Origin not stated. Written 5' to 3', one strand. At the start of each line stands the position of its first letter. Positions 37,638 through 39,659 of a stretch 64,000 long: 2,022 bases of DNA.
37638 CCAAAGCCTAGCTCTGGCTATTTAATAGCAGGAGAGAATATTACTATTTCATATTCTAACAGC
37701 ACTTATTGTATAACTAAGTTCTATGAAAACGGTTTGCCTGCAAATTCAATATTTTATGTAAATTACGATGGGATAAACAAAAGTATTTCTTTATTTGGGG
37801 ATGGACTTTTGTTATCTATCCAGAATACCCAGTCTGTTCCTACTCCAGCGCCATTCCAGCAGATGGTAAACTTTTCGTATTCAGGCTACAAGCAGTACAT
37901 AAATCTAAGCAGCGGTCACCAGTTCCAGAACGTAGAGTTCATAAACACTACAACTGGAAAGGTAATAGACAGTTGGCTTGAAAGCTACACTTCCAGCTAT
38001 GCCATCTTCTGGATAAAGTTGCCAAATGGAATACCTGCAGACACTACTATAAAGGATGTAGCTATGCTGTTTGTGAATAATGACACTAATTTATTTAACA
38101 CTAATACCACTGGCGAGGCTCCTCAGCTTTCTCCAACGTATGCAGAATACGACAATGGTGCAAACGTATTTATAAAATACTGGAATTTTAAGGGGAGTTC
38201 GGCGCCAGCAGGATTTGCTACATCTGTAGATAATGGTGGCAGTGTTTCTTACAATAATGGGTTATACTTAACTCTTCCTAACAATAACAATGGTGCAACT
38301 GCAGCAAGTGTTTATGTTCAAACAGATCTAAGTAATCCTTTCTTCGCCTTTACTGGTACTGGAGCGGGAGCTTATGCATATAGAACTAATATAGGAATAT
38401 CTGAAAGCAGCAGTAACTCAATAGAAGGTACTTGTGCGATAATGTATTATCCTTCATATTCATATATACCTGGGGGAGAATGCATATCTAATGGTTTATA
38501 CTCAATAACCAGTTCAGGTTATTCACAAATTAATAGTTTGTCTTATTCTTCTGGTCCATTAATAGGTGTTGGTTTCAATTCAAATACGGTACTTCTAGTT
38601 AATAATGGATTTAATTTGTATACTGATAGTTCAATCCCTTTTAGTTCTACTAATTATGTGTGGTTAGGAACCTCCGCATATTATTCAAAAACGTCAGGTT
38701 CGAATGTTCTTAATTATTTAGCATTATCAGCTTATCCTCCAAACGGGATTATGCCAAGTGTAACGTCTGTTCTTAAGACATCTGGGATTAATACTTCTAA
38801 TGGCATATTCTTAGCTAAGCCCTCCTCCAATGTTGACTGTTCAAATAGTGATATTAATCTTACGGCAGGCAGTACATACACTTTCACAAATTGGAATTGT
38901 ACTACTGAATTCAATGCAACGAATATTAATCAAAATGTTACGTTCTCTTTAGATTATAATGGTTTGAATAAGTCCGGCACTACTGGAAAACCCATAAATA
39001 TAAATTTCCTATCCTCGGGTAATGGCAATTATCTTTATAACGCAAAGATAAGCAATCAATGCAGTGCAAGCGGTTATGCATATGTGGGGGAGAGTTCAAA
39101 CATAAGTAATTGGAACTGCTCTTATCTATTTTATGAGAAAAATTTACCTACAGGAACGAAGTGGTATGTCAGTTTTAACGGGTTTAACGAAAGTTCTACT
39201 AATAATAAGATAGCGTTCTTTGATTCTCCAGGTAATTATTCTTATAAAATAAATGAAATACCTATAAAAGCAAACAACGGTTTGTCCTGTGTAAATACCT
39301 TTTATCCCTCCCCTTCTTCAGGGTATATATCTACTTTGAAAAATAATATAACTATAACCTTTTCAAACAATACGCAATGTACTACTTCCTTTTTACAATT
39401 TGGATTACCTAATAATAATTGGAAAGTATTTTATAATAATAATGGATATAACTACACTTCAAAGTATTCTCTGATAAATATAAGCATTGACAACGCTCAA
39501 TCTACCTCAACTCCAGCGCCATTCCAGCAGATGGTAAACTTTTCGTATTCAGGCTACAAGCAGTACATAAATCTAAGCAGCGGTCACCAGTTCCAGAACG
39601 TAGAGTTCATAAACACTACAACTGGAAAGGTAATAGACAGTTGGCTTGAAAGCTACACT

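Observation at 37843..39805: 295-bp perfect direct repeats 1668 bp apart inside the giant gene (concerted evolution / assembly hazard)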

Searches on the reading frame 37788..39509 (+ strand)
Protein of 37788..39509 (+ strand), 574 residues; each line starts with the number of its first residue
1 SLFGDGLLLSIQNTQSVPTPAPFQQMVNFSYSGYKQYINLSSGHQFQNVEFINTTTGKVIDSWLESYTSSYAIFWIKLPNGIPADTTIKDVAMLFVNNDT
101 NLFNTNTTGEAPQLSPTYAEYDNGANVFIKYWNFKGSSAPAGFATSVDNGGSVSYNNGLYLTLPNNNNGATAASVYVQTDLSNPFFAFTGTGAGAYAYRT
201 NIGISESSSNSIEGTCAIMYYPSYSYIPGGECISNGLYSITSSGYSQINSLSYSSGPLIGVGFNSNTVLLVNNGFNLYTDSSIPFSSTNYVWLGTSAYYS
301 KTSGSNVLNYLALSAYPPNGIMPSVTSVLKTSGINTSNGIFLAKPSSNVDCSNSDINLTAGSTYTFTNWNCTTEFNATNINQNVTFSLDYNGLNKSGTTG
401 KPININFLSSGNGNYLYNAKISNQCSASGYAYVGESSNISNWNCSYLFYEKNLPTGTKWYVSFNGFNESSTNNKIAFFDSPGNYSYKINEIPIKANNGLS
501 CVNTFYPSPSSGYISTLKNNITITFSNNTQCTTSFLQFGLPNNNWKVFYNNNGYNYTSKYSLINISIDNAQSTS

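Call 9: find_homologous_proteins(query=window:37788-39509:+, max_evalue=0.00001)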
Query window:37788-39509:+ (574 aa): 468 proteins with E <= 0.00001 among 8000 candidates; the best 120 are listed.
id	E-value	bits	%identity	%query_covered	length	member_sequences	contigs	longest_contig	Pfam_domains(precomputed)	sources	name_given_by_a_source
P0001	1.3e-166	574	94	40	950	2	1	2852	PF10102.15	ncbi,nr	ncbi:MAG: hypothetical protein OH338_05630, partial [Candidatus Parvarchaeota archaeon]|nr:hypotheti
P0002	8.9e-62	228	38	55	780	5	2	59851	PF10102.15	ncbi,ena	-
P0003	1.1e-56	211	48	24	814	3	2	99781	PF10102.15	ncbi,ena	-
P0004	1.0e-55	208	37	55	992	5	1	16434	PF10102.15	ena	-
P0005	3.5e-55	206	56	25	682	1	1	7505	-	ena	-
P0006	3.5e-55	206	53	26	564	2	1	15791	PF10102.15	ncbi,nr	ncbi:MAG: DUF2341 domain-containing protein, partial [Candidatus Parvarchaeota archaeon]|nr:DUF2341 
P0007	1.5e-54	204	50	30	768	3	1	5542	PF10102.15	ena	-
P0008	2.0e-52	197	33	56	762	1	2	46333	PF10102.15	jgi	-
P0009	2.2e-52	197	34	63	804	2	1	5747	PF10102.15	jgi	-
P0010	6.7e-51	192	36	55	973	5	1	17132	PF13385.14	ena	-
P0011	1.1e-50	191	38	53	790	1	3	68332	PF10102.15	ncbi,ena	-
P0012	1.8e-50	190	41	27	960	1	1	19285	PF10102.15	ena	-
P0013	2.0e-50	190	100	9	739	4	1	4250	-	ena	-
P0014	1.8e-49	187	55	22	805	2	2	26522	PF10102.15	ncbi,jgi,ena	jgi:hypothetical protein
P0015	2.9e-49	186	36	55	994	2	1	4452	PF10102.15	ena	-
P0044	1.5e-39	154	38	55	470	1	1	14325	PF10102.15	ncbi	-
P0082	9.9e-30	122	37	55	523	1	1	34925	PF10102.15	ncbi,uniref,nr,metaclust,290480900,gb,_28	ncbi:MAG: hypothetical protein BJBARM5_0529 [Candidatus Parvarchaeum acidophilus ARMAN-5]|uniref:DUF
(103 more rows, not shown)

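Call 11: find_encoding_contigs(protein=P0001, flank=10000)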
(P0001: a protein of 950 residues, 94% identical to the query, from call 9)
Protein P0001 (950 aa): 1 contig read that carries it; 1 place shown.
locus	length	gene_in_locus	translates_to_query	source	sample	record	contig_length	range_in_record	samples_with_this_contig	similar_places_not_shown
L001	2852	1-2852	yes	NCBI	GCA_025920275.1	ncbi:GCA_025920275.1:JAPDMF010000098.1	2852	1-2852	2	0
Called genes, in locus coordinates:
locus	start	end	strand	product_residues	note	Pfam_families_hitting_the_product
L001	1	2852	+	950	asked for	PF10102:DUF2341 (faint)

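Call 12: find_encoding_contigs(protein=P0013, flank=10000)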
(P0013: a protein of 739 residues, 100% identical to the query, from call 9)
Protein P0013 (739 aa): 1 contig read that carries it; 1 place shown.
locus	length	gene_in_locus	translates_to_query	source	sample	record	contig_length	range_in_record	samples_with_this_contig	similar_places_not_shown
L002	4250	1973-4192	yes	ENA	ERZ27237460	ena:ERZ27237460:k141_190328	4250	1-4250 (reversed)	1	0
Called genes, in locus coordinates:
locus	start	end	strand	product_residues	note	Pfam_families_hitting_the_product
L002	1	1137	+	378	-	?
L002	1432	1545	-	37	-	-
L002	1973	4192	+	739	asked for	-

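Call 73: search_protein_families(library=ncbifam, proteins=[P0044], max_evalue=0.1)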
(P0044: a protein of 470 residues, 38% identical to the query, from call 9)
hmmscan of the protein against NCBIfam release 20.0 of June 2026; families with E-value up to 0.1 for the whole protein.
P0044 (470 aa): 0 families

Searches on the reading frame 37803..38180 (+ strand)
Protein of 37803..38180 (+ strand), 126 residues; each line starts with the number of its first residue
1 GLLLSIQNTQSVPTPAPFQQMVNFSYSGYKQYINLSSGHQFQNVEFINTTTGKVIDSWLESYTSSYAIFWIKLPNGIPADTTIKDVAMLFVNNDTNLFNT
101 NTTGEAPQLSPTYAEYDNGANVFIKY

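Call 17: find_related_loci(query=window:37803-38180:+, collection=genome_contigs, flank=10000)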
Query window:37803-38180:+ (126 aa) in genome_contigs; peptide patterns used: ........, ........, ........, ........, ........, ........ (x = any residue, [..] = any of these).
205 stretches matched a pattern; 88 encode a relative of the query (tblastn E <= 1e-3); the best 80 are kept; 78 distinct loci.
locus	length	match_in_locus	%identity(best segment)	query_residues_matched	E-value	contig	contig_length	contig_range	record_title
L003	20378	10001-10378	92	1-126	3e-76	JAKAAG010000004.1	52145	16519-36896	MAG: Nanoarchaeota archaeon isolate TL2-4.bin18 NODE_209_length_52145_cov_290.502999, whole genome shotgun sequence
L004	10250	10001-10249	72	1-83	5e-38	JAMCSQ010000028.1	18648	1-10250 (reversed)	MAG: Candidatus Parvarchaeota archaeon isolate FK_Sedi_A_Bin.204 NODE_6873_length_18648_cov_16.7251, whole genome shotgu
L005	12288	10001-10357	53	6-126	3e-33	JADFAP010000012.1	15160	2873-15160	MAG: Candidatus Acidifodinimicrobium mancum isolate FK_bin.410 NODE_14914_length_15160_cov_17.4385, whole genome shotgun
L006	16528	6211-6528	59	18-126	2e-32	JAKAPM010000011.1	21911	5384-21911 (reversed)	MAG: Nanoarchaeota archaeon isolate YF1.bin68 NODE_2549_length_21911_cov_2.209833, whole genome shotgun sequence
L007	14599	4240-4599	51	4-126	7e-32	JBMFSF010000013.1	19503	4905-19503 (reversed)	MAG: Candidatus Micrarchaeia archaeon isolate KM4345-18 NODE_841_length_19503_cov_21.656366, whole genome shotgun sequen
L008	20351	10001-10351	52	4-123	2e-31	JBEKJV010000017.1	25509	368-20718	MAG: Nitrososphaerales archaeon isolate SPRUCE 331 SPRUCE_331_17, whole genome shotgun sequence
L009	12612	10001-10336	50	10-126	4e-31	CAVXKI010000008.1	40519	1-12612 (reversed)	MAG: uncultured Candidatus Micrarchaeota archaeon isolate MFD09222.bin.2.172 genome assembly, contig: contig_96814, whol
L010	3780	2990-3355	48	4-126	3e-30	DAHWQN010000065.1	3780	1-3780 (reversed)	MAG TPA_asm: Candidatus Micrarchaeota archaeon isolate clean1451 NODE_65_length_3780_cov_2.317040, whole genome shotgun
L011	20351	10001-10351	50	4-123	2e-29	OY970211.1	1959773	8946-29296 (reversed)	MAG: uncultured archaeon isolate MFD01231.bin.c.7 genome assembly, chromosome: 1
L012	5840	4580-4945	48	4-126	2e-28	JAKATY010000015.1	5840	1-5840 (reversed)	MAG: Candidatus Micrarchaeota archaeon isolate YP3.bin114 NODE_18024_length_5840_cov_1.62209, whole genome shotgun seque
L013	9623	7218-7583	47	4-126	1e-27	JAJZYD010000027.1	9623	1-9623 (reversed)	MAG: Candidatus Micrarchaeota archaeon isolate TL1-5.bin118 NODE_9480_length_9623_cov_3.839195, whole genome shotgun seq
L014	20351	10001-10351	47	4-123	2e-27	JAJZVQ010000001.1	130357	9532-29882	MAG: Candidatus Micrarchaeota archaeon isolate SKS5.bin61 NODE_168_length_130357_cov_16.085403, whole genome shotgun seq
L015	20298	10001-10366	48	4-126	3e-27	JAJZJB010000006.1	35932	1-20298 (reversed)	MAG: Candidatus Micrarchaeota archaeon isolate LSA5.bin112 NODE_1537_length_35932_cov_6.112414, whole genome shotgun seq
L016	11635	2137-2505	46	4-126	5e-27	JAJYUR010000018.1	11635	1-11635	MAG: Candidatus Micrarchaeota archaeon isolate FK1.bin29 NODE_5997_length_11635_cov_29.507125, whole genome shotgun sequ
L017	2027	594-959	45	4-126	5e-27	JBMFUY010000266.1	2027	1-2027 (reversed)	MAG: bacterium isolate KM4348-15 NODE_266_length_2027_cov_2.910769, whole genome shotgun sequence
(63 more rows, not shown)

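Call 55: find_related_loci(query=window:37803-38180:+, collection=metagenome_contigs, flank=10000)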
Query window:37803-38180:+ (126 aa) in metagenome_contigs; peptide patterns used: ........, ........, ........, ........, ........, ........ (x = any residue, [..] = any of these).
302 stretches matched a pattern; 142 encode a relative of the query (tblastn E <= 1e-3); the best 80 are kept; 80 distinct loci.
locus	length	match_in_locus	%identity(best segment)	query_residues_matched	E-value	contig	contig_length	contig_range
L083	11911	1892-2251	52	4-126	6e-32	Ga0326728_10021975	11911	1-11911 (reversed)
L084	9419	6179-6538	49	4-126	8e-32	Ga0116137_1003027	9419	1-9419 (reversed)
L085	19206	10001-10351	52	4-123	1e-31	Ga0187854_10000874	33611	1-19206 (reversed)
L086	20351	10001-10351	52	4-123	1e-31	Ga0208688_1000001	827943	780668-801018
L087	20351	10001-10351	52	4-123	1e-31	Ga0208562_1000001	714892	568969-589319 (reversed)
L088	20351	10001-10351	52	4-123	1e-31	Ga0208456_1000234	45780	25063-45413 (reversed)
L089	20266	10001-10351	52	4-123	1e-31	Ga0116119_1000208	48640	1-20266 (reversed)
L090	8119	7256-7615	50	4-126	4e-31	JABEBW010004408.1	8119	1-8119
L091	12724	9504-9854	49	4-123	1e-29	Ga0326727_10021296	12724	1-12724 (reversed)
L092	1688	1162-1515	50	6-126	2e-29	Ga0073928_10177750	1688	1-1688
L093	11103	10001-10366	48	4-126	6e-29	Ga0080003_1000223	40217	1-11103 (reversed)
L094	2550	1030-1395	45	4-126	6e-29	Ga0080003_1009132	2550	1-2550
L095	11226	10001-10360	48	2-126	1e-27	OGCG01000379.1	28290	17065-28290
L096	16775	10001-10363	47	4-126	1e-27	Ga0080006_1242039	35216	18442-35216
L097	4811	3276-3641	44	4-126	8e-28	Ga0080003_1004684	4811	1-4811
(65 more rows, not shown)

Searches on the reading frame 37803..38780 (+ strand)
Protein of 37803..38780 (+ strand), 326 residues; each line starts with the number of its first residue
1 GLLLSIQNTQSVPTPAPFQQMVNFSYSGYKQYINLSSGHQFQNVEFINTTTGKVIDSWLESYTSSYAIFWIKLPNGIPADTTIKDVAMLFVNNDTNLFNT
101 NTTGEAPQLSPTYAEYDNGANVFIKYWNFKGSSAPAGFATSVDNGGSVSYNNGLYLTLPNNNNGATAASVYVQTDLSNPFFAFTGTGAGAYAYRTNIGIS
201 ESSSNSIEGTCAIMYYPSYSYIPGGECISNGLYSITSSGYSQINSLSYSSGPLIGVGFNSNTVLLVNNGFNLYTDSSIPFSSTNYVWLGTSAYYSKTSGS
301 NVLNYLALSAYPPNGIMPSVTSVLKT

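Call 27: search_protein_families(library=pfam, proteins=[window:37803-38780:+], max_evalue=1)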
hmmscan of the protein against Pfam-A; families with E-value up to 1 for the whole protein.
window:37803-38780:+ (326 aa): 1 family
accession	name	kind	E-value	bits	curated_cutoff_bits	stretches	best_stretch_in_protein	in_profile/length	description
PF10102.14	DUF2341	-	0.00035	21.4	23.4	1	41-96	2-56/84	Domain of unknown function (DUF2341)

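Call 45: search_solved_structures(query=A2, max_evalue=1)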
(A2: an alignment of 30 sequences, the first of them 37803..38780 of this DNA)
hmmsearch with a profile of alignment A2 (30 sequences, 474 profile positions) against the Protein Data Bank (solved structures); distinct sequences matched with E-value up to 1: 1.
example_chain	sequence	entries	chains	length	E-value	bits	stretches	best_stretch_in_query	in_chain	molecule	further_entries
8fk7_A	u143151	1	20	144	0.26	14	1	19-122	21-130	Flagellin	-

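Call 53: predict_structure(alignment_id=A2)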
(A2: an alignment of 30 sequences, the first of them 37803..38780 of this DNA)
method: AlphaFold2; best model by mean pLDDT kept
length: 326 residues; sequences in the alignment: 30
mean_pLDDT: 67.7   pTM: 0.52
mean pLDDT of the five models: 67.7, 64.9, 62.7, 60.2, 55.3
residues with pLDDT >= 90: 47; 70-90: 127; 50-70: 59; < 50: 93
segments of 3 or more residues with pLDDT < 50: 99-122, 216-239, 249-255, 259-277, 311-326
pLDDT, mean of each block of 10 residues (from residue 1): 91 87 91 86 91 86 88 89 94 74 39 36 65 87 89 85 80 74 57 68 61 48 41 43 55 47 32 44 79 75 70 37 32
secondary structure, 60 per line:
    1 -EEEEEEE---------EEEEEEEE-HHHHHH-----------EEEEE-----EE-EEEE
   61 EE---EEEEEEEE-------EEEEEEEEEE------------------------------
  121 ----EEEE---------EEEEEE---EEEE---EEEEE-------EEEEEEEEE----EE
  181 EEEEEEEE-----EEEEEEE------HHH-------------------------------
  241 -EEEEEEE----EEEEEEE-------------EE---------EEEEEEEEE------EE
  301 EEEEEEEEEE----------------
elements in order: E2-8 E18-25 H27-32 E44-48 E57-62 E66-73 E81-90 E125-128 E138-143 E147-150 E154-158 E166-174 E179-188 E194-200 E242-248 E253-259 E284-292 E299-310

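Call 56: fold_search(model_id=the predicted structure, library=pdb)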
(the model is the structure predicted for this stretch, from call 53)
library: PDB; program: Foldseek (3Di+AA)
matches with E <= 10: 977; with E <= 0.001: 33
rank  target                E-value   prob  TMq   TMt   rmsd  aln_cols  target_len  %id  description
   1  2dur_A                5.6e-05  1.00  0.36  0.45  11.3       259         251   14  Crystal structure of VIP36 exoplasmic/lumenal domain, Ca2+/Man2-bound form (released 2007-07-24)
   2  8ziy_A                6.6e-05  0.95  0.23  0.14  23.5       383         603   11  trypsinogen-EP-E574A (released 2025-05-21)
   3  2duo_B                7.7e-05  1.00  0.35  0.44   9.9       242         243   13  Crystal structure of VIP36 exoplasmic/lumenal domain, Ca2+-bound form (released 2007-07-24)
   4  8jp4_B                9.1e-05  1.00  0.39  0.40   7.3       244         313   10  Cryo-EM structure of the head region of full-length ERGIC-53 with MCFD2 (form A) (released 2024-04-17)
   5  4gkx_A                1.1e-04  1.00  0.38  0.50   6.5       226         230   11  Crystal structure of a carbohydrate-binding domain (released 2013-06-05)
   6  8jp7_A                1.5e-04  1.00  0.36  0.36   7.7       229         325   11  Cryo-EM structure of the head region of full-length ERGIC-53 with MCFD2 (Substate B) (released 2024-04-17)
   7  2duq_B                1.7e-04  1.00  0.37  0.47   8.8       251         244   12  Crystal structure of VIP36 exoplasmic/lumenal domain, Ca2+/Man-bound form (released 2007-07-24)
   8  4gky                  1.8e-04  1.00  0.36  0.49   7.0       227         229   10  Crystal structure of a carbohydrate-binding domain (released 2013-06-05)
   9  2duq_A                1.8e-04  1.00  0.37  0.48  11.3       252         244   13  Crystal structure of VIP36 exoplasmic/lumenal domain, Ca2+/Man-bound form (released 2007-07-24)
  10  2duo_A                2.0e-04  1.00  0.37  0.47  11.2       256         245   12  Crystal structure of VIP36 exoplasmic/lumenal domain, Ca2+-bound form (released 2007-07-24)
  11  6sdu_A                2.0e-04  1.00  0.29  0.41  10.2       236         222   13  Xyloglucanase domain of NopAA, a type three effector from Sinorhizobium fredii in complex with cellobiose (released 2020-07-08)
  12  2e6v_B                2.3e-04  1.00  0.34  0.44   8.2       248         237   12  Crystal structure of VIP36 exoplasmic/lumenal domain, Ca2+/Man3GlcNAc-bound form (released 2007-07-24)
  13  3whu_A                2.4e-04  1.00  0.32  0.44   9.6       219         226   11  Crystal structure of ERGIC-53/MCFD2, Calcium/Man2-bound form (released 2014-01-15)
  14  2dur_B                2.7e-04  1.00  0.38  0.47   9.0       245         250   12  Crystal structure of VIP36 exoplasmic/lumenal domain, Ca2+/Man2-bound form (released 2007-07-24)
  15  3a4u_A                2.8e-04  1.00  0.34  0.46   9.3       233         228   12  Crystal structure of MCFD2 in complex with carbohydrate recognition domain of ERGIC-53 (released 2010-01-05)
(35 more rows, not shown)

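Call 61: search_protein_families(library=pfam, alignment_id=A2, max_evalue=0.01)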
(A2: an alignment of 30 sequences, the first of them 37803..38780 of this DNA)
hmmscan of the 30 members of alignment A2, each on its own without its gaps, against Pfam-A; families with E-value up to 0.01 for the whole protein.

A. member 1, window:37803-38780:+ (326 aa): 1 family
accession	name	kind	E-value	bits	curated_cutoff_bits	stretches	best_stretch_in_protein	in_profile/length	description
PF10102.14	DUF2341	-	0.00035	21.4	23.4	1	41-96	2-56/84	Domain of unknown function (DUF2341)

B. families by the number of members that match (of 30 scanned): 5 families
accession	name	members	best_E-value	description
PF10102.14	DUF2341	28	3.9e-12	Domain of unknown function (DUF2341)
PF16042.10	DUF4794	1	0.00098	Domain of unknown function (DUF4794)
PF13894.12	zf-C2H2_4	1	0.0037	C2H2-type zinc finger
PF00096.32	zf-C2H2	1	0.0049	Zinc finger, C2H2 type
PF07675.18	Cleaved_Adhesin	1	0.0074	Cleaved Adhesin Domain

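Call 73: search_protein_families(library=ncbifam, proteins=[window:37803-38780:+], max_evalue=0.1)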
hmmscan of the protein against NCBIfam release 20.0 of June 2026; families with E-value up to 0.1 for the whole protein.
window:37803-38780:+ (326 aa): 0 families
